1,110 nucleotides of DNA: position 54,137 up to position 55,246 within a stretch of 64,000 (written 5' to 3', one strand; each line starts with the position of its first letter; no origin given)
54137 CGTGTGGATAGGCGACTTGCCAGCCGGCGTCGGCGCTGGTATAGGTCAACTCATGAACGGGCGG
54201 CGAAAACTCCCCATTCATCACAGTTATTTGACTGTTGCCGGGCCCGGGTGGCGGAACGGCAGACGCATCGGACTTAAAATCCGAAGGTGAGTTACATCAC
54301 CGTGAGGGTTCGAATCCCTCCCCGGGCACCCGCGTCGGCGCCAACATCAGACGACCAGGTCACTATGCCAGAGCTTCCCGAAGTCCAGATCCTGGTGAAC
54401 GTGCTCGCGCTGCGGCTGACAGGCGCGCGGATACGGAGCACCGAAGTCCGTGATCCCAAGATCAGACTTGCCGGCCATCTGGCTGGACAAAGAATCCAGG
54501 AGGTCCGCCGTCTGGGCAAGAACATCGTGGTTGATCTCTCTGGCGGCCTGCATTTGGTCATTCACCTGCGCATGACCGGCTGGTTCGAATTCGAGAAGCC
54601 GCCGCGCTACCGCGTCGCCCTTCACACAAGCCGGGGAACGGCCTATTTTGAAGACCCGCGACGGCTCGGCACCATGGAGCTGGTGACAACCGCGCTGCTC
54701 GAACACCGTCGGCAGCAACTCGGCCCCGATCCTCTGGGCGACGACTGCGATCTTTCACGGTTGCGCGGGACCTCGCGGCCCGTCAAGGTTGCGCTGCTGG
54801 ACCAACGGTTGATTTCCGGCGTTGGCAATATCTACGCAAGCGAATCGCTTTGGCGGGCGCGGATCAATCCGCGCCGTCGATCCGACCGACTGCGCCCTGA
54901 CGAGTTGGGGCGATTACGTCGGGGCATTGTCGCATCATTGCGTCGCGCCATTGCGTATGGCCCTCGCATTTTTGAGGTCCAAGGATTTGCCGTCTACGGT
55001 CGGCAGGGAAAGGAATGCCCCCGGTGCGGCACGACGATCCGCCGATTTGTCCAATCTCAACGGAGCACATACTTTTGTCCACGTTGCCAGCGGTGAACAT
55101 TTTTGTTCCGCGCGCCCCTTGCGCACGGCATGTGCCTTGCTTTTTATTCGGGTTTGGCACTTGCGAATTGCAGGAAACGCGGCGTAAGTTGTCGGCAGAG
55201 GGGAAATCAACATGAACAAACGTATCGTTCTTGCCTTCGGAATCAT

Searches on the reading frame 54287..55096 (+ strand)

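Call 64: search_protein_families(library=pfam, proteins=[window:54287-55096:+], max_evalue=0.0001)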
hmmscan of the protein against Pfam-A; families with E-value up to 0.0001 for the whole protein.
window:54287-55096:+ (269 aa): 3 families
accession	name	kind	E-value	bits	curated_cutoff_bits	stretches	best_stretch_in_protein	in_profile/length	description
PF01149.29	Fapy_DNA_glyco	-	1.2e-24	87.6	25.5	1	27-130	1-117/117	Formamidopyrimidine-DNA glycosylase N-terminal domain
PF06831.19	H2TH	-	1.3e-21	76.8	34.7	1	145-226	1-86/93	Formamidopyrimidine-DNA glycosylase H2TH domain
PF06827.20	zf-FPG_IleRS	-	5.1e-12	45.8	21.3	1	241-268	1-28/30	Zinc finger found in FPG and IleRS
